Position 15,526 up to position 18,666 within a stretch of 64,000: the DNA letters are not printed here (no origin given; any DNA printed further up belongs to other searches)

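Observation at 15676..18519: Membrane fusion protein carrying two heavy-metal-binding domains and a fused DUF3347-like C-terminal domain (947 aa)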

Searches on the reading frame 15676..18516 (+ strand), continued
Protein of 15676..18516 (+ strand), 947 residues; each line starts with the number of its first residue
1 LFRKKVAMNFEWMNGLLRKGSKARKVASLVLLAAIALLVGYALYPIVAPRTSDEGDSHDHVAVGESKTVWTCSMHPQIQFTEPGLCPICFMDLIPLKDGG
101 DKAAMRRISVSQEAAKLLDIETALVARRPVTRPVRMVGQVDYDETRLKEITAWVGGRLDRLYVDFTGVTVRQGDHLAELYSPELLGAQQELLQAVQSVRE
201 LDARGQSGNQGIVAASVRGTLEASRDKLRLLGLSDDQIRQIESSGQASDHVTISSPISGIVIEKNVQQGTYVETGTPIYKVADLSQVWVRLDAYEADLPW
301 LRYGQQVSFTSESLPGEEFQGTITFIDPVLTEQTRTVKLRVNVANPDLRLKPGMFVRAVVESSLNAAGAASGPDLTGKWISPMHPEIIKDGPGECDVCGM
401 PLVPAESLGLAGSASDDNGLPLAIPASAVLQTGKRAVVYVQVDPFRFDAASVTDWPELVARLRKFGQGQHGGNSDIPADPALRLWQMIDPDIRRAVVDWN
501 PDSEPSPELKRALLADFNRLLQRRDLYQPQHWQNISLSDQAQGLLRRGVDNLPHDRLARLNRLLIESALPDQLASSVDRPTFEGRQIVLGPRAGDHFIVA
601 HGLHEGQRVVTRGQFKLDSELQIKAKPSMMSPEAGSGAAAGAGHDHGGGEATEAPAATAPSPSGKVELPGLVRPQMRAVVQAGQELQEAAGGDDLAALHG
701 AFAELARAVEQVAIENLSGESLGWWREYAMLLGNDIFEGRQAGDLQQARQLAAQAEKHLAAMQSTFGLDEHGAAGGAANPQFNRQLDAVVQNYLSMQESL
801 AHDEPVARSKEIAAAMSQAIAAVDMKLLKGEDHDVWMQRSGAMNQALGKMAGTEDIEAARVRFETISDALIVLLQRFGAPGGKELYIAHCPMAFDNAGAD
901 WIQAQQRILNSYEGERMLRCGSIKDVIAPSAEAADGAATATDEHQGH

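Call 8: find_homologous_proteins(query=window:15697-18516:+, max_evalue=0.00001)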
Query window:15697-18516:+ (940 aa): 5913 proteins with E <= 0.00001 among 8000 candidates; the best 120 are listed.
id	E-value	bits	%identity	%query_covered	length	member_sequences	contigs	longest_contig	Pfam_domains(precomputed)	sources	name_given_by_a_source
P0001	0.0e+0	2109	100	100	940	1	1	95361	PF25973.1,PF19335.6,PF25869.1,PF25919.1,PF11827.14,PF25917.1,PF25944.1,PF25975.1,PF25954.1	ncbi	-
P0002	0.0e+0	1216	55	92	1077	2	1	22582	PF25973.1,PF19335.6,PF25869.1,PF25919.1,PF11827.14,PF25954.1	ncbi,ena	-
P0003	0.0e+0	1031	68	73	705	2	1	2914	PF25973.1,PF19335.6,PF25869.1,PF25919.1,PF25917.1,PF25944.1,PF25954.1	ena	-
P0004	1.7e-246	839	45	92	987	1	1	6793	PF25973.1,PF19335.6,PF25869.1,PF25919.1,PF11827.14,PF25944.1,PF25954.1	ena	-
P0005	4.1e-244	831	45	94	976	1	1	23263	PF25973.1,PF19335.6,PF25869.1,PF25919.1,PF11827.14,PF25944.1,PF25954.1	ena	-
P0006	5.1e-244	831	45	93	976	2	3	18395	PF25973.1,PF19335.6,PF25869.1,PF25919.1,PF11827.14,PF25944.1,PF25954.1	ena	-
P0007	2.4e-241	822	42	98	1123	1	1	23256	PF25973.1,PF19335.6,PF25869.1,PF25919.1,PF11827.14,PF25944.1,PF25954.1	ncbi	-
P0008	6.7e-240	817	47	92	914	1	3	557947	PF25973.1,PF19335.6,PF25869.1,PF25919.1,PF11827.14,PF25944.1,PF25975.1,PF25954.1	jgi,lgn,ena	-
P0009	1.7e-233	796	58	45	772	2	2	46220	PF25973.1,PF19335.6,PF25869.1,PF25919.1,PF11827.14,PF25944.1,PF25954.1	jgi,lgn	-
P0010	4.3e-233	795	58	44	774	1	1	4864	PF25973.1,PF19335.6,PF25869.1,PF25919.1,PF11827.14,PF25944.1,PF25954.1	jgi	jgi:Cu(I)/Ag(I) efflux system membrane fusion protein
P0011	2.5e-232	792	57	44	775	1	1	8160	PF25973.1,PF19335.6,PF25869.1,PF25919.1,PF11827.14,PF25944.1,PF25954.1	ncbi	-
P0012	4.2e-232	791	57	46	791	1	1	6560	PF25973.1,PF19335.6,PF25869.1,PF25919.1,PF11827.14,PF25944.1,PF25975.1,PF25954.1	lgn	-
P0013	5.9e-232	791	60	42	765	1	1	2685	PF25973.1,PF19335.6,PF25869.1,PF25919.1,PF11827.14,PF25944.1,PF25975.1,PF25954.1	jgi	jgi:Cu(I)/Ag(I) efflux system membrane fusion protein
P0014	2.7e-231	789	44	93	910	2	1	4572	PF25973.1,PF19335.6,PF25869.1,PF25919.1,PF11827.14,PF25954.1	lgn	-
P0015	2.8e-231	789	62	40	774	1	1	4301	PF25973.1,PF19335.6,PF25869.1,PF25919.1,PF11827.14,PF25944.1,PF25954.1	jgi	jgi:Cu(I)/Ag(I) efflux system membrane fusion protein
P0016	6.4e-231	787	57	44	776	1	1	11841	PF25973.1,PF19335.6,PF25869.1,PF25919.1,PF11827.14,PF25944.1,PF25954.1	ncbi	ncbi:MAG: efflux RND transporter periplasmic adaptor subunit [Kiritimatiellia bacterium]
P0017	1.4e-230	786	55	45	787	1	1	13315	PF25973.1,PF19335.6,PF25869.1,PF25919.1,PF11827.14,PF25944.1,PF25954.1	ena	-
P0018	1.9e-230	786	44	96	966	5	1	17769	PF25973.1,PF19335.6,PF25869.1,PF25919.1,PF11827.14,PF25975.1,PF25954.1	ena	-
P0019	2.8e-230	785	44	96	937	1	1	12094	PF25973.1,PF19335.6,PF25869.1,PF25919.1,PF11827.14,PF25944.1,PF25954.1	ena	-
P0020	3.4e-230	785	56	46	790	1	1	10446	PF25973.1,PF19335.6,PF25869.1,PF25919.1,PF11827.14,PF25944.1,PF25954.1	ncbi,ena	-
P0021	2.5e-229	782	56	44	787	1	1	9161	PF25973.1,PF19335.6,PF25869.1,PF25919.1,PF11827.14,PF25944.1,PF25975.1,PF25954.1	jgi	jgi:Cu(I)/Ag(I) efflux system membrane fusion protein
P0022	5.4e-229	781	57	43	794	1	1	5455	PF25973.1,PF19335.6,PF25869.1,PF25919.1,PF11827.14,PF25944.1,PF25954.1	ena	-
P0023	7.3e-229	781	55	44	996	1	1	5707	PF25973.1,PF19335.6,PF25919.1,PF11827.14,PF25917.1,PF25944.1,PF25975.1,PF25954.1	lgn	-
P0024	7.6e-229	780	57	43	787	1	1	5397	PF25973.1,PF19335.6,PF25869.1,PF25919.1,PF11827.14,PF25944.1,PF25954.1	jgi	jgi:Cu(I)/Ag(I) efflux system membrane fusion protein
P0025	8.8e-229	780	54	45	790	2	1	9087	PF25973.1,PF19335.6,PF25869.1,PF25919.1,PF11827.14,PF25944.1,PF25975.1,PF25954.1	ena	-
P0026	1.8e-228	779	60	41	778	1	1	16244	PF25973.1,PF19335.6,PF25869.1,PF25919.1,PF11827.14,PF25954.1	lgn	-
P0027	3.0e-228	778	61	40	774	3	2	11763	PF25973.1,PF19335.6,PF25869.1,PF25919.1,PF11827.14,PF25944.1,PF25975.1,PF25954.1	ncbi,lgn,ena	-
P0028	4.7e-228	778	43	97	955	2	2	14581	PF25973.1,PF19335.6,PF25869.1,PF25919.1,PF11827.14,PF25944.1,PF25954.1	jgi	-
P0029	6.1e-228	777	58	44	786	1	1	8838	PF25973.1,PF19335.6,PF25869.1,PF25919.1,PF11827.14,PF25944.1,PF25954.1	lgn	-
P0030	8.8e-228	777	56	46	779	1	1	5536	PF25973.1,PF19335.6,PF25869.1,PF25967.1,PF25919.1,PF11827.14,PF25944.1,PF25975.1,PF25954.1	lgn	-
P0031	1.4e-227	776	58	45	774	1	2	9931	PF25973.1,PF19335.6,PF25869.1,PF25919.1,PF11827.14,PF25944.1,PF25954.1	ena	-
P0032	1.4e-227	776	60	40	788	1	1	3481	PF25973.1,PF19335.6,PF25869.1,PF25919.1,PF11827.14,PF25944.1,PF25954.1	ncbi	-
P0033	2.1e-227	776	54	43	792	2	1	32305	PF25973.1,PF19335.6,PF25869.1,PF25919.1,PF11827.14,PF25944.1,PF25975.1,PF25954.1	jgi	-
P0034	5.2e-227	774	56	44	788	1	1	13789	PF25973.1,PF19335.6,PF25869.1,PF25967.1,PF25919.1,PF11827.14,PF25944.1,PF25975.1,PF25954.1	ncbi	-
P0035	5.7e-227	774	56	46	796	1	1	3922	PF25973.1,PF19335.6,PF25869.1,PF25919.1,PF11827.14,PF25944.1,PF25954.1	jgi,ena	-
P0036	5.9e-227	774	57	44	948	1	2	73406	PF25973.1,PF19335.6,PF25869.1,PF25919.1,PF11827.14,PF25944.1,PF25975.1,PF25954.1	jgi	jgi:Cu(I)/Ag(I) efflux system membrane fusion protein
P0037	1.3e-226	773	56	44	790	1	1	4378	PF25973.1,PF19335.6,PF25869.1,PF25919.1,PF11827.14,PF25944.1,PF25954.1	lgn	-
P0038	5.2e-226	771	59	45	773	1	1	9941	PF25973.1,PF19335.6,PF25869.1,PF25919.1,PF11827.14,PF25944.1,PF25954.1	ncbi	-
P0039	7.4e-226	771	57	42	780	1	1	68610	PF25973.1,PF19335.6,PF25869.1,PF25919.1,PF11827.14,PF25944.1,PF25954.1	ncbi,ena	-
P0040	2.4e-225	769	56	44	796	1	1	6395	PF25973.1,PF19335.6,PF25869.1,PF25919.1,PF11827.14,PF25944.1,PF25954.1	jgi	jgi:Cu(I)/Ag(I) efflux system membrane fusion protein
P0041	2.8e-225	769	60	41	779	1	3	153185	PF25973.1,PF19335.6,PF25869.1,PF25919.1,PF11827.14,PF25944.1,PF25954.1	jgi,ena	-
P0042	3.3e-225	768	61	40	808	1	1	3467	PF25973.1,PF19335.6,PF25869.1,PF25919.1,PF11827.14,PF25944.1,PF25975.1,PF25954.1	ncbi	-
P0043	4.8e-225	768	56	44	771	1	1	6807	PF25973.1,PF19335.6,PF25869.1,PF25919.1,PF11827.14,PF25944.1,PF25954.1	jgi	jgi:Cu(I)/Ag(I) efflux system membrane fusion protein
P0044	5.7e-225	768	59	40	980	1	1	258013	PF25973.1,PF19335.6,PF25919.1,PF11827.14,PF25917.1,PF25944.1,PF25975.1,PF25954.1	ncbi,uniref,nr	ncbi:efflux RND transporter periplasmic adaptor subunit [Tautonia marina]|uniref:efflux RND transpor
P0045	6.2e-225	768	63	40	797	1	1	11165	PF25973.1,PF19335.6,PF25869.1,PF25919.1,PF11827.14,PF25944.1,PF25954.1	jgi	jgi:Cu(I)/Ag(I) efflux system membrane fusion protein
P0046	7.5e-225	767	56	44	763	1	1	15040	PF25973.1,PF19335.6,PF25869.1,PF25919.1,PF11827.14,PF25944.1,PF25975.1,PF25954.1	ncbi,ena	-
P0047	8.8e-225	767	57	44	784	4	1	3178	PF25973.1,PF19335.6,PF25869.1,PF25919.1,PF11827.14,PF25944.1,PF25954.1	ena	-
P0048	1.3e-224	766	56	45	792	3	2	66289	PF25973.1,PF19335.6,PF25869.1,PF25919.1,PF11827.14,PF25944.1,PF25954.1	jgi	-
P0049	1.4e-224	766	62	40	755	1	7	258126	PF25973.1,PF19335.6,PF25869.1,PF25919.1,PF11827.14,PF25944.1,PF25954.1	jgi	jgi:Cu(I)/Ag(I) efflux system membrane fusion protein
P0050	2.7e-224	765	57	42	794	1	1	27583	PF25973.1,PF19335.6,PF25869.1,PF25919.1,PF11827.14,PF25944.1,PF25954.1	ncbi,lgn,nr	ncbi:MAG: efflux RND transporter periplasmic adaptor subunit [Sedimentisphaerales bacterium]|nr:effl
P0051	4.4e-224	765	56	44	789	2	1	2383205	PF25973.1,PF19335.6,PF25869.1,PF25919.1,PF11827.14,PF25944.1,PF25954.1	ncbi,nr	ncbi:MAG: efflux RND transporter periplasmic adaptor subunit [Desulfobacterales bacterium]|nr:MAG: e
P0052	1.3e-223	763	56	45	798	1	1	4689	PF25973.1,PF19335.6,PF25869.1,PF25919.1,PF11827.14,PF25944.1,PF25954.1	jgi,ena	-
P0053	3.1e-223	762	54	44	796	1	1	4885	PF25973.1,PF19335.6,PF25869.1,PF25919.1,PF11827.14,PF25944.1,PF25954.1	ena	-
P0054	4.2e-223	761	54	46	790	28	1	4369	PF25973.1,PF19335.6,PF25869.1,PF25919.1,PF11827.14,PF25944.1,PF25975.1,PF25954.1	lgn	-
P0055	4.4e-223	761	57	44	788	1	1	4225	PF25973.1,PF19335.6,PF25869.1,PF25967.1,PF25919.1,PF11827.14,PF25944.1,PF25954.1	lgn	-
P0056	1.8e-222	759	55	43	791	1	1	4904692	PF25973.1,PF19335.6,PF25869.1,PF25919.1,PF11827.14,PF25944.1,PF25975.1,PF25954.1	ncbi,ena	-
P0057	3.2e-222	759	59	40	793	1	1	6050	PF25973.1,PF19335.6,PF25869.1,PF25919.1,PF11827.14,PF25944.1,PF25954.1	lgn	-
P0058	3.6e-222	758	55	44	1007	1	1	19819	PF25973.1,PF19335.6,PF25869.1,PF25989.1,PF25919.1,PF11827.14,PF25954.1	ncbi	-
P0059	3.8e-222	758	57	44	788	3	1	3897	PF25973.1,PF19335.6,PF25869.1,PF25967.1,PF25919.1,PF11827.14,PF25944.1,PF25954.1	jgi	jgi:Cu(I)/Ag(I) efflux system membrane fusion protein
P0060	1.0e-221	757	55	46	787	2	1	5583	PF25973.1,PF19335.6,PF25869.1,PF25919.1,PF11827.14,PF25944.1,PF25954.1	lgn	-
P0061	1.2e-221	757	55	46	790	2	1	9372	PF25973.1,PF19335.6,PF25869.1,PF25919.1,PF11827.14,PF25944.1,PF25954.1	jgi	-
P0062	1.6e-221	756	53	46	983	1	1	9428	PF25973.1,PF19335.6,PF25989.1,PF25919.1,PF11827.14,PF25917.1,PF25975.1,PF25954.1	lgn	-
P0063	2.8e-221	755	42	96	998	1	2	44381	PF25973.1,PF19335.6,PF25869.1,PF25919.1,PF11827.14,PF25944.1,PF25954.1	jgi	-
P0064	2.9e-221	755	58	40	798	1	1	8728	PF25973.1,PF19335.6,PF25869.1,PF25919.1,PF11827.14,PF25944.1,PF25954.1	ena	-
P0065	6.3e-221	754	55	44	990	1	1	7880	PF25973.1,PF19335.6,PF25869.1,PF25989.1,PF25919.1,PF11827.14,PF25975.1,PF25954.1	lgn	-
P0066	6.5e-221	754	56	45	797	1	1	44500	PF25973.1,PF19335.6,PF25869.1,PF25919.1,PF11827.14,PF25944.1,PF25975.1,PF25954.1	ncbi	-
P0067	7.8e-221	754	57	44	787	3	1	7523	PF25973.1,PF19335.6,PF25869.1,PF25919.1,PF11827.14,PF25944.1,PF25954.1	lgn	-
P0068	8.9e-221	754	42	93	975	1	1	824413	PF25973.1,PF19335.6,PF25919.1,PF11827.14,PF25944.1,PF25954.1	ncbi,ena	-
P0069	1.0e-220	754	53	45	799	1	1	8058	PF25973.1,PF19335.6,PF25869.1,PF25919.1,PF11827.14,PF25944.1,PF25975.1,PF25954.1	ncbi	-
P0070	1.0e-220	754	60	40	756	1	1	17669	PF25973.1,PF19335.6,PF25869.1,PF25919.1,PF11827.14,PF25944.1,PF25975.1,PF25954.1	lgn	-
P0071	1.5e-220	753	54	45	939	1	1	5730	PF25973.1,PF19335.6,PF25919.1,PF11827.14,PF25944.1,PF25975.1,PF25954.1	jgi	jgi:Cu(I)/Ag(I) efflux system membrane fusion protein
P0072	2.8e-220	752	60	40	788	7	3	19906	PF25973.1,PF19335.6,PF25869.1,PF25919.1,PF11827.14,PF25944.1,PF25954.1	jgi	jgi:Cu(I)/Ag(I) efflux system membrane fusion protein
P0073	4.5e-220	751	50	52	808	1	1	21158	PF25973.1,PF19335.6,PF25869.1,PF25919.1,PF11827.14,PF25944.1,PF25975.1,PF25954.1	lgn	-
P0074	9.2e-220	750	55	45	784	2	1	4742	PF25973.1,PF19335.6,PF25869.1,PF25919.1,PF11827.14,PF25944.1,PF25954.1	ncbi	-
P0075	1.7e-219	750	55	45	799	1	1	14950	PF25973.1,PF19335.6,PF25869.1,PF25919.1,PF11827.14,PF25944.1,PF25954.1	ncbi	-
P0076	1.8e-219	749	53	45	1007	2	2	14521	PF25973.1,PF19335.6,PF25919.1,PF11827.14,PF25975.1,PF25954.1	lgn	-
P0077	1.9e-219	749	55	43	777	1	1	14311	PF25973.1,PF19335.6,PF25919.1,PF11827.14,PF25944.1,PF25975.1,PF25954.1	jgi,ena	jgi:Cu(I)/Ag(I) efflux system membrane fusion protein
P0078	3.0e-219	749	54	45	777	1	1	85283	PF25973.1,PF19335.6,PF25869.1,PF25919.1,PF11827.14,PF25944.1,PF25954.1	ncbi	-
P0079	3.5e-219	748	55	46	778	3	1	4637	PF25973.1,PF19335.6,PF25869.1,PF25919.1,PF11827.14,PF25944.1,PF25975.1,PF25954.1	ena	-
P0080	3.6e-219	748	49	75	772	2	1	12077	PF25973.1,PF19335.6,PF25869.1,PF25919.1,PF25944.1,PF25954.1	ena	-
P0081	3.7e-219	748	54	44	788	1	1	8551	PF25973.1,PF19335.6,PF25869.1,PF25919.1,PF11827.14,PF25944.1,PF25954.1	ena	-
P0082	3.9e-219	748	58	40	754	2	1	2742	PF25973.1,PF19335.6,PF25869.1,PF25919.1,PF11827.14,PF25944.1,PF25975.1,PF25954.1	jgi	-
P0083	4.7e-219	748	58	40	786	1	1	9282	PF25973.1,PF19335.6,PF25869.1,PF25919.1,PF11827.14,PF25944.1,PF25975.1,PF25954.1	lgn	-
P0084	5.5e-219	748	57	41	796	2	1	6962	PF25973.1,PF19335.6,PF25869.1,PF25919.1,PF11827.14,PF25944.1,PF25954.1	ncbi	-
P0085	5.7e-219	748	54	44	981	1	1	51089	PF25973.1,PF19335.6,PF25919.1,PF11827.14,PF25917.1,PF25944.1,PF25975.1,PF25954.1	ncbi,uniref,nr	ncbi:efflux RND transporter periplasmic adaptor subunit [Tautonia rosea]|uniref:efflux RND transport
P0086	7.4e-219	747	58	40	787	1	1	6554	PF19335.6,PF25869.1,PF25919.1,PF11827.14,PF25944.1,PF25954.1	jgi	jgi:Cu(I)/Ag(I) efflux system membrane fusion protein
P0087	1.3e-218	747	61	39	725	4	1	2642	PF25973.1,PF19335.6,PF25869.1,PF25919.1,PF11827.14,PF25944.1,PF25954.1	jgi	jgi:Cu(I)/Ag(I) efflux system membrane fusion protein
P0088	2.3e-218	746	57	45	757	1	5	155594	PF25973.1,PF19335.6,PF25869.1,PF25919.1,PF11827.14,PF25944.1,PF25975.1,PF25954.1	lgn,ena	-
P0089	3.0e-218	745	58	41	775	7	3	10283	PF25973.1,PF19335.6,PF25869.1,PF25919.1,PF11827.14,PF25944.1,PF25954.1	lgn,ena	-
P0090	3.2e-218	745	55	45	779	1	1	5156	PF25973.1,PF19335.6,PF25869.1,PF25919.1,PF11827.14,PF25944.1,PF25954.1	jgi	jgi:Cu(I)/Ag(I) efflux system membrane fusion protein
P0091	5.3e-218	745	57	44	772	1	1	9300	PF25973.1,PF19335.6,PF25869.1,PF25919.1,PF11827.14,PF25944.1,PF25954.1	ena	-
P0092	7.2e-218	744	62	40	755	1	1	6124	PF25973.1,PF19335.6,PF25869.1,PF25967.1,PF25919.1,PF11827.14,PF25944.1,PF25975.1,PF25954.1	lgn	-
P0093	1.0e-217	744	59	41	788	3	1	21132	PF25973.1,PF19335.6,PF25869.1,PF25919.1,PF11827.14,PF25944.1,PF25975.1,PF25954.1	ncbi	-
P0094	1.9e-217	743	55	45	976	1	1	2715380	PF25973.1,PF19335.6,PF25869.1,PF25919.1,PF11827.14,PF25917.1,PF25944.1,PF25975.1,PF25954.1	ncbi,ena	-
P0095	2.3e-217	742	57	41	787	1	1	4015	PF25973.1,PF19335.6,PF25869.1,PF25919.1,PF11827.14,PF25944.1,PF25954.1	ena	-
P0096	2.5e-217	742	58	40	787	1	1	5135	PF19335.6,PF25869.1,PF25919.1,PF11827.14,PF25944.1,PF25954.1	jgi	jgi:Cu(I)/Ag(I) efflux system membrane fusion protein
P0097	3.4e-217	742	57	41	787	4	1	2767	PF25973.1,PF19335.6,PF25869.1,PF25919.1,PF11827.14,PF25944.1,PF25954.1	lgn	-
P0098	4.2e-217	742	58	40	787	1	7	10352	PF19335.6,PF25869.1,PF25919.1,PF11827.14,PF25944.1,PF25954.1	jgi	jgi:Cu(I)/Ag(I) efflux system membrane fusion protein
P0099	4.4e-217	742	53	44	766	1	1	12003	PF25973.1,PF19335.6,PF25869.1,PF25919.1,PF11827.14,PF25944.1,PF25954.1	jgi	-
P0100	4.9e-217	741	52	45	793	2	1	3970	PF25973.1,PF19335.6,PF25869.1,PF25919.1,PF11827.14,PF25944.1,PF25954.1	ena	-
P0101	5.0e-217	741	57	42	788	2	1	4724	PF25973.1,PF19335.6,PF25869.1,PF25919.1,PF11827.14,PF25944.1,PF25954.1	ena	-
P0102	5.2e-217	741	58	43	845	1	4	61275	PF25973.1,PF19335.6,PF25919.1,PF11827.14,PF25944.1,PF25954.1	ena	-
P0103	1.2e-216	740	57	40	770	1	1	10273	PF25973.1,PF19335.6,PF25869.1,PF25919.1,PF11827.14,PF25944.1,PF25954.1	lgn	-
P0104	1.2e-216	740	54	46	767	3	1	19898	PF25973.1,PF19335.6,PF25869.1,PF25919.1,PF11827.14,PF25944.1,PF25975.1,PF25954.1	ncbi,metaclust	ncbi:MAG: hypothetical protein AMJ65_01805, partial [Phycisphaerae bacterium SG8_4]|metaclust:status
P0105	1.3e-216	740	53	46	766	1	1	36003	PF25973.1,PF19335.6,PF25869.1,PF25919.1,PF11827.14,PF25944.1,PF25975.1,PF25954.1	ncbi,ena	-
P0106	1.5e-216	740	57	44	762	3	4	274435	PF25973.1,PF19335.6,PF25869.1,PF25919.1,PF11827.14,PF25944.1,PF25975.1,PF25954.1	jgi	jgi:Cu(I)/Ag(I) efflux system membrane fusion protein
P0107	1.7e-216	740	54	42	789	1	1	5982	PF25973.1,PF19335.6,PF25869.1,PF25919.1,PF11827.14,PF25944.1,PF25954.1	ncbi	-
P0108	2.5e-216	739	58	40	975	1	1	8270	PF25973.1,PF19335.6,PF25869.1,PF25919.1,PF11827.14,PF25944.1,PF25954.1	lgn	-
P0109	3.0e-216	739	56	46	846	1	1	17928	PF25973.1,PF19335.6,PF25869.1,PF25919.1,PF11827.14,PF25944.1,PF25954.1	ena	-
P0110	3.0e-216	739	57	40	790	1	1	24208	PF25973.1,PF19335.6,PF25869.1,PF25919.1,PF11827.14,PF25944.1,PF25954.1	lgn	-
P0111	4.1e-216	738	55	44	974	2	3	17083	PF25973.1,PF19335.6,PF25869.1,PF25919.1,PF11827.14,PF25975.1,PF25954.1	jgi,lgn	-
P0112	5.0e-216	738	59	40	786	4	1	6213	PF25973.1,PF19335.6,PF25869.1,PF25919.1,PF11827.14,PF25944.1,PF25954.1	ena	-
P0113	7.8e-216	737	57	43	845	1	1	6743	PF25973.1,PF19335.6,PF25869.1,PF25919.1,PF11827.14,PF25944.1,PF25954.1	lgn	-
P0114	8.0e-216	737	57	40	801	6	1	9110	PF25973.1,PF19335.6,PF25869.1,PF25919.1,PF11827.14,PF25944.1,PF25954.1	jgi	jgi:Cu(I)/Ag(I) efflux system membrane fusion protein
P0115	1.3e-215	737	56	40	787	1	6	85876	PF25973.1,PF19335.6,PF25869.1,PF25919.1,PF11827.14,PF25944.1,PF25954.1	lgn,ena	-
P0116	1.4e-215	737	56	44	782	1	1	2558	PF25973.1,PF19335.6,PF25869.1,PF25919.1,PF11827.14,PF25944.1,PF25954.1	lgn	-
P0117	1.7e-215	736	56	40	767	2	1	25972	PF25973.1,PF19335.6,PF25869.1,PF25919.1,PF11827.14,PF25944.1,PF25954.1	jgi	-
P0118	1.9e-215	736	55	44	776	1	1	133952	PF25973.1,PF19335.6,PF25869.1,PF25919.1,PF11827.14,PF25944.1,PF25954.1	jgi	jgi:membrane fusion protein, copper/silver efflux system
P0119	2.0e-215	736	57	40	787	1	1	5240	PF25973.1,PF19335.6,PF25869.1,PF25919.1,PF11827.14,PF25944.1,PF25954.1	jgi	jgi:Cu(I)/Ag(I) efflux system membrane fusion protein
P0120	2.6e-215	736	53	44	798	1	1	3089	PF25973.1,PF19335.6,PF25869.1,PF25919.1,PF11827.14,PF25944.1,PF25954.1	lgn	-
